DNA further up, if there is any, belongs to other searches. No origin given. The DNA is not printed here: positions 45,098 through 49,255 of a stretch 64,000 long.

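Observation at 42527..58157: Array of three GHL10-like TIM-barrel proteins alternating with three RCC1 beta-propeller proteins, all six being T9SS cargo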

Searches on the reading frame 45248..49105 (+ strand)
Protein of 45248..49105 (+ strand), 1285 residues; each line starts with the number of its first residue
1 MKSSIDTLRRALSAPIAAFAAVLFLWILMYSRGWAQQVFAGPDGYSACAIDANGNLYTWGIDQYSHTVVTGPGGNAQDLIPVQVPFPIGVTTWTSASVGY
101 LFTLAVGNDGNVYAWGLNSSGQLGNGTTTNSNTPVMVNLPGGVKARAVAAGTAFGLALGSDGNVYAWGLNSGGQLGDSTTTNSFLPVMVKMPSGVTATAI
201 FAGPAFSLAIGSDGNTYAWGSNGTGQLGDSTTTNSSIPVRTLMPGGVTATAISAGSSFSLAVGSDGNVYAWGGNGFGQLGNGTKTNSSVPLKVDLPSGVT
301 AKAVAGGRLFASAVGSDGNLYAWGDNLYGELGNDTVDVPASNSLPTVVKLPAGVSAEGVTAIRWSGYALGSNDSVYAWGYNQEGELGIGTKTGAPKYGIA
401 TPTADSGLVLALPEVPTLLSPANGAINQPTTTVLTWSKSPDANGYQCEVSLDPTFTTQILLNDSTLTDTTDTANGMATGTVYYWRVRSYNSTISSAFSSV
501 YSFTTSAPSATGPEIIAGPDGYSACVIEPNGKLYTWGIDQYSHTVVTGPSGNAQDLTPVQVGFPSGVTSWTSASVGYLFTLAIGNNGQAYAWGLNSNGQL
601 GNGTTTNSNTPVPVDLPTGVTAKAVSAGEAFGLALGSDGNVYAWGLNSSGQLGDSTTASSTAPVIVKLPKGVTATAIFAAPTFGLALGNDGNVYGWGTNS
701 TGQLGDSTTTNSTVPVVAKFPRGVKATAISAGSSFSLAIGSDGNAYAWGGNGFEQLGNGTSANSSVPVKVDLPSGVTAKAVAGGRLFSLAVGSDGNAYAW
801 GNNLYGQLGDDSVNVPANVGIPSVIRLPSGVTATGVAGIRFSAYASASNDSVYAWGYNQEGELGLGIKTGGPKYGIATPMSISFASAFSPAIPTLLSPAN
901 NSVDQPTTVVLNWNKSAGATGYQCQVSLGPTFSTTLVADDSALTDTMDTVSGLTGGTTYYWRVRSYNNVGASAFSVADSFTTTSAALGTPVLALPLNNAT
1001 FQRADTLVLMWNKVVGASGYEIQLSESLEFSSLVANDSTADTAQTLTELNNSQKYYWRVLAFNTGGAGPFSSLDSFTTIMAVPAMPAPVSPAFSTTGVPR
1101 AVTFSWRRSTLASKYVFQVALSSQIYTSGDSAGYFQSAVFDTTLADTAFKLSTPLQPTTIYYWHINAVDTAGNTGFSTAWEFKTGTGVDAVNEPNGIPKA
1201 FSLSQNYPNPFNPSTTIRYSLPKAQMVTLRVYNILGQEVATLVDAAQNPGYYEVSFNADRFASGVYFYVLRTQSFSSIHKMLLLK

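Call 3: search_protein_families(library=pfam, proteins=[window:45248-49105:+], max_evalue=0.01)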
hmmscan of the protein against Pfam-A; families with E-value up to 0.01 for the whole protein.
window:45248-49105:+ (1285 aa): 13 families
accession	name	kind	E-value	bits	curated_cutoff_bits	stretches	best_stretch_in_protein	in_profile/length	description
PF25390.1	WD40_RLD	-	2.7e-175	583.4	150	4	95-391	35-335/363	RCC1-like domain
PF00415.24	RCC1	-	3e-129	422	21.7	12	690-739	1-50/50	Regulator of chromosome condensation (RCC1) repeat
PF13540.12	RCC1_2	-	3.6e-76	249.7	22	10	250-278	2-30/30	Regulator of chromosome condensation (RCC1) repeat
PF20082.4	DUF6476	-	3.2e-21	75.5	24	0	286-320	40-74/91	Family of unknown function (DUF6476)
PF25384.1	Alsin_RLD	-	1.5e-16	61.1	100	0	588-658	243-313/405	Alsin RCC1-like domain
PF00041.27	fn3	-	7.9e-13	48.9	25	2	1000-1071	9-78/84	Fibronectin type III domain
PF25788.1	Ig_Rha78A_N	-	3.6e-12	46.9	27.4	0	1102-1185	20-102/105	Rha78A-like, N-terminal immunoglobulin domain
PF16656.11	Pur_ac_phosph_N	-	7.2e-10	39.7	30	1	905-982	11-93/93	Purple acid Phosphatase, N-terminal domain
PF24489.1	Ig_J_second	-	1.8e-09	38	27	1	952-983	64-95/105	Tip attachment protein J second Ig-like domain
PF18962.6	Por_Secre_tail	-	4.2e-08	33.8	27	1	1207-1281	2-73/75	Secretion system C-terminal sorting domain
PF25645.1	Seadorna_VP8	-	0.0013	18.5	27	0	646-675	109-138/295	Seadornavirus outer capsid protein VP8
PF25059.1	FN3_DSCAM-DSCAML_C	-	0.0021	18.8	39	0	945-976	44-75/89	DSCAM/DSCAML C-terminal Fn3-like domain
PF13585.12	CHU_C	-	0.0085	16.6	27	0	1222-1272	24-72/86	CHU_C Type IX secretion signal domain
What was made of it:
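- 45248..49105 (+): R1: signal peptide, RCC1 propeller A (about aa 39-400), FN3, RCC1 propeller B (about aa 516-880), three FN3/Ig-like modules, T9SS sorting domain (1207-1281). Type-1 R. Call 3 (12 RCC1 repeats, WD40_RLD 583 bits).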

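Call 4: search_protein_families(library=ncbifam, proteins=[window:45248-49105:+], max_evalue=0.01)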
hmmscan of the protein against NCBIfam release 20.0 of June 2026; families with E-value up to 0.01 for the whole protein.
window:45248-49105:+ (1285 aa): 4 families
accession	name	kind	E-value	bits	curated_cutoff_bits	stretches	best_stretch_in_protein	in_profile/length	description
TIGR04183.1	Por_Secre_tail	domain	1.1e-08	34.9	23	1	1207-1281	2-69/72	T9SS type A sorting domain-containing protein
NF052323.1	T9SSA_dep_M6i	equivalog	1.4e-06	26.5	600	1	1205-1271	959-1025/1043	T9SS-dependent M6-like inactivated metalloprotease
NF038113.1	T9SSA_dep_M36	equivalog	2.8e-05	22.5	885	1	1205-1282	794-867/869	T9SS-dependent M36 family metallopeptidase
NF052569.1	ProtArgonAgoRhdb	equivalog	0.0031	15.9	700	0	94-171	305-382/759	protein argonaute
